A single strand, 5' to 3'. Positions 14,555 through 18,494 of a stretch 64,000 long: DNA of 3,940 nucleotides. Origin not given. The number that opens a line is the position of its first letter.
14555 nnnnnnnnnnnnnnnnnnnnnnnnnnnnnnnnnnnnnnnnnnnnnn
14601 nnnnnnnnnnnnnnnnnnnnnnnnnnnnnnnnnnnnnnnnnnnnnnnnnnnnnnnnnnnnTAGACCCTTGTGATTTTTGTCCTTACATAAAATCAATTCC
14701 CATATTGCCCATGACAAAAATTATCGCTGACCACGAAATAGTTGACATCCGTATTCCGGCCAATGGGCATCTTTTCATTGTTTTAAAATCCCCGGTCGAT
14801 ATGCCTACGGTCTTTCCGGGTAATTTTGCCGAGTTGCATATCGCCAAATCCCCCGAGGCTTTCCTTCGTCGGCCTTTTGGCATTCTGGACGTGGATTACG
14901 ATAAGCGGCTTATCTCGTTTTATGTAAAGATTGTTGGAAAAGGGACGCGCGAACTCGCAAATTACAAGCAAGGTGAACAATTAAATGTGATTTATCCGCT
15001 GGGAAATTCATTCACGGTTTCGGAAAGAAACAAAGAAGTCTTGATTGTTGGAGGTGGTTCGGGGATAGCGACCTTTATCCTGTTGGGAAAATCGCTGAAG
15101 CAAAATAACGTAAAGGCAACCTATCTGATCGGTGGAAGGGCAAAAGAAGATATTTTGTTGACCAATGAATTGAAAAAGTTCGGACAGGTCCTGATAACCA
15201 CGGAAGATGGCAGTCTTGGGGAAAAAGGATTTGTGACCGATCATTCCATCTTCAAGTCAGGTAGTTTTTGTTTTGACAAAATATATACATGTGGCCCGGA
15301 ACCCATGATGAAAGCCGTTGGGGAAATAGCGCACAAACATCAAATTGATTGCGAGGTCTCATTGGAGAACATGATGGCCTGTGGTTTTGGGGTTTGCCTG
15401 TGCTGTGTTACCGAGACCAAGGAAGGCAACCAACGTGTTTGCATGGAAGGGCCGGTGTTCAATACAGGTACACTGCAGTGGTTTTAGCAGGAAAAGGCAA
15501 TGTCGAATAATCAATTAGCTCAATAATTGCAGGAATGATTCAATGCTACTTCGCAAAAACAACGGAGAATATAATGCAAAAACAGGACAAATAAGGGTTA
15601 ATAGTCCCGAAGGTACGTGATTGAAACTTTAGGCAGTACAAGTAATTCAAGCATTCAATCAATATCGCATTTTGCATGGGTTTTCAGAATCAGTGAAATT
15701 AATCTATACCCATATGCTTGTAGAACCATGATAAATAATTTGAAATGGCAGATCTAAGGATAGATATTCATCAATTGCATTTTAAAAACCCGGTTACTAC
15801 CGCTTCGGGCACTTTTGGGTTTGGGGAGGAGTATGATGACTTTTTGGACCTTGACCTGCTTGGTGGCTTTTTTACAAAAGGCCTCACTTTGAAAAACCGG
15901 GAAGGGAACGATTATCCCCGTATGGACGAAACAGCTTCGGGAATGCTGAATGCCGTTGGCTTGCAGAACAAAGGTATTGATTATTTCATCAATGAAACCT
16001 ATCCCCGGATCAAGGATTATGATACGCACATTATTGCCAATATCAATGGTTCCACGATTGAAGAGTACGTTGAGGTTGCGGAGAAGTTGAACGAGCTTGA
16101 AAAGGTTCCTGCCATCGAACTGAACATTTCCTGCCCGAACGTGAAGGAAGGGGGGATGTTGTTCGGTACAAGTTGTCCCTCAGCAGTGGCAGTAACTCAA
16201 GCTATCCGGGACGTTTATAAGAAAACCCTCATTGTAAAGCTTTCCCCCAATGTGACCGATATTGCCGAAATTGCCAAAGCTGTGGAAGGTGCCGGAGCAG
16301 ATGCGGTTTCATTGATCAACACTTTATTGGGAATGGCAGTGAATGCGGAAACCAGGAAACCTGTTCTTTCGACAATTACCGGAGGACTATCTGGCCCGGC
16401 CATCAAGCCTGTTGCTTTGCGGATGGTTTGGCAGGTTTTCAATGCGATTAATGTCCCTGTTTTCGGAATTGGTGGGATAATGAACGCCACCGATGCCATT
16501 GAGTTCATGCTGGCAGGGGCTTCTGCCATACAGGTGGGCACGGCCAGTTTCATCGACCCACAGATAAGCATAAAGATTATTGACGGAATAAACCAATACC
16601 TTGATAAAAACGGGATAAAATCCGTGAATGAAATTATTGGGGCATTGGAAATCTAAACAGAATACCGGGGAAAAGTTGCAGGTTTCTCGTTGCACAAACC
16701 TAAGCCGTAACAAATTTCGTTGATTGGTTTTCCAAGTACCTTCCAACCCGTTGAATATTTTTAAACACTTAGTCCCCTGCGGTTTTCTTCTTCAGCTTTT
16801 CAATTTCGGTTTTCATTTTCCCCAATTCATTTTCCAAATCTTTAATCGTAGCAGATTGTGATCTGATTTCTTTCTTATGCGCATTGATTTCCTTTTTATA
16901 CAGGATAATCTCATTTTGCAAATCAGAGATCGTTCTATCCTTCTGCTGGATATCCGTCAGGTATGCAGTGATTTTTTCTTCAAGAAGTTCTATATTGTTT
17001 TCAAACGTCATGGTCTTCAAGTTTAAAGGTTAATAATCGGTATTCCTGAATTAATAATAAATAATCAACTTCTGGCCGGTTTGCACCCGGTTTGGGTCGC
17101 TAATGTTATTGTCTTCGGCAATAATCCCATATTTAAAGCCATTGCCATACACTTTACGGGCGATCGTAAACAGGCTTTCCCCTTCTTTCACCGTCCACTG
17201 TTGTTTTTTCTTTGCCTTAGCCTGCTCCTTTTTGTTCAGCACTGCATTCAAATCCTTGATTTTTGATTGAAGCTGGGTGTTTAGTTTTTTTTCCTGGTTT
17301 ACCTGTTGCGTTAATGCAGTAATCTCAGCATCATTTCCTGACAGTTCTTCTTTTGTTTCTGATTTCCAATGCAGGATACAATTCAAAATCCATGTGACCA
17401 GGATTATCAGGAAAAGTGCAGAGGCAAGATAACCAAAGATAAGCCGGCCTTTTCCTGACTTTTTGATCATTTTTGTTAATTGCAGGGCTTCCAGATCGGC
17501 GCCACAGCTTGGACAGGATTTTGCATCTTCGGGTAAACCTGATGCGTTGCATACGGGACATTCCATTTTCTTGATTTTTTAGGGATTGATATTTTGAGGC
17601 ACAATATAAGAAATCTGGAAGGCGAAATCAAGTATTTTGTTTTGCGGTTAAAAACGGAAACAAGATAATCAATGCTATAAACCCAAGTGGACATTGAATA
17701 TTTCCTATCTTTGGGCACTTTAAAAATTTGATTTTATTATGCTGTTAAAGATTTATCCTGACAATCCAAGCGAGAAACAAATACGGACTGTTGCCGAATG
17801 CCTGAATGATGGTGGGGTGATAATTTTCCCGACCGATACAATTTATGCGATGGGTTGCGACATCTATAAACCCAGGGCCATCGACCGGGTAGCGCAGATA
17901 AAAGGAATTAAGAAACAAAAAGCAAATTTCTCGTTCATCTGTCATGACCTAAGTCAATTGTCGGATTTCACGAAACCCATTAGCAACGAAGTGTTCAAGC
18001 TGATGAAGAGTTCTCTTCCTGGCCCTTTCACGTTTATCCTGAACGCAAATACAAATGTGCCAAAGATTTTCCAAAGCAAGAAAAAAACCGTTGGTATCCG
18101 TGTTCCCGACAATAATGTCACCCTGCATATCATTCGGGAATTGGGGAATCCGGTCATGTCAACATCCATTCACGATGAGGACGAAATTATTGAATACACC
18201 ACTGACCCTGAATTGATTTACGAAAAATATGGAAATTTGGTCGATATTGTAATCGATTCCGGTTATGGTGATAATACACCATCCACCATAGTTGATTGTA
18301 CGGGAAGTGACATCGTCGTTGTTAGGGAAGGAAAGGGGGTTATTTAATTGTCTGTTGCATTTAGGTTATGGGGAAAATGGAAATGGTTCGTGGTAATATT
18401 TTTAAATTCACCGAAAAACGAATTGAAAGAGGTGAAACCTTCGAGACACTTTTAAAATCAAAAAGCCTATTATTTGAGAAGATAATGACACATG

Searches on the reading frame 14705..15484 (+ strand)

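Call 45: search_protein_families(library=pfam, proteins=[window:14705-15484:+], max_evalue=0.01)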
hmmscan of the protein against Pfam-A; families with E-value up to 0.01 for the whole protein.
window:14705-15484:+ (260 aa): 2 families
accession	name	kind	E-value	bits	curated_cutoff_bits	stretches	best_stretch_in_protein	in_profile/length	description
PF10418.14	DHODB_Fe-S_bind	-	1.6e-12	47.4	23.9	1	221-257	1-40/41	Iron-sulfur cluster binding domain of dihydroorotate dehydrogenase B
PF00175.26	NAD_binding_1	-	2.8e-07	31.6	22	1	115-205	2-107/109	Oxidoreductase NAD-binding domain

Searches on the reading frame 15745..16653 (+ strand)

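Call 45: search_protein_families(library=pfam, proteins=[window:15745-16653:+], max_evalue=0.01)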
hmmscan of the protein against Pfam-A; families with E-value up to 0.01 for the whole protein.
window:15745-16653:+ (303 aa): 4 families
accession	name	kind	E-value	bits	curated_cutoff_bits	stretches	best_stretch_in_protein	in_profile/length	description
PF01180.27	DHO_dh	-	2.3e-81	273.6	27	1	4-286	2-291/291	Dihydroorotate dehydrogenase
PF01207.24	Dus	-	3.2e-06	26.9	20.4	1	94-276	54-225/311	Dihydrouridine synthase (Dus)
PF03060.21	NMO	-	4.9e-05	23.3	28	1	212-267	167-224/331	Nitronate monooxygenase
PF00977.27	His_biosynth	-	0.0028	17.6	23.6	0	222-280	59-117/228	Histidine biosynthesis protein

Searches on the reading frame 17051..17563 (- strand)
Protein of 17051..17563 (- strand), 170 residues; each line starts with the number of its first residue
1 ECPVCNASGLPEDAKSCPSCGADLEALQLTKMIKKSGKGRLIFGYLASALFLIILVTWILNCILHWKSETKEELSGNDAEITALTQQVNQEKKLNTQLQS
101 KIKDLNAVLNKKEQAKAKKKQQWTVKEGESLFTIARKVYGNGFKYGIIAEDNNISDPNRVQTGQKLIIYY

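Call 87: search_protein_families(library=pfam, proteins=[window:17051-17563:-], max_evalue=0.001)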
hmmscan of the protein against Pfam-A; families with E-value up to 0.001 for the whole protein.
window:17051-17563:- (170 aa): 2 families
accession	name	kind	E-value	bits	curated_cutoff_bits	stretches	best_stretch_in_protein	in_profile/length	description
PF01476.26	LysM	-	1.6e-09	38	20.9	1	124-168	2-42/43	LysM domain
PF13240.11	Zn_Ribbon_1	-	0.00065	19.8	25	0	2-24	2-23/23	zinc-ribbon domain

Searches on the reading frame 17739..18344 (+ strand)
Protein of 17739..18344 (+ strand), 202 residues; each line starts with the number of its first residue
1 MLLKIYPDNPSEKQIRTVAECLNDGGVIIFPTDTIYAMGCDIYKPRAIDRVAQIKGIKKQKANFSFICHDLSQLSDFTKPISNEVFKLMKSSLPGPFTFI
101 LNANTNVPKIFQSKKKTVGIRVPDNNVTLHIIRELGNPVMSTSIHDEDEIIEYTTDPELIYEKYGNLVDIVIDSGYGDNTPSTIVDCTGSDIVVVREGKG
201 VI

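Call 87: search_protein_families(library=pfam, proteins=[window:17739-18344:+], max_evalue=0.001)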
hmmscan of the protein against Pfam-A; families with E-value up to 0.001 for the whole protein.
window:17739-18344:+ (202 aa): 1 family
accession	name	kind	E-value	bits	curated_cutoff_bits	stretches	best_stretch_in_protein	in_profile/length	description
PF01300.24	Sua5_yciO_yrdC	-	1.7e-48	164.9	25.1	1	21-198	2-178/178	Telomere recombination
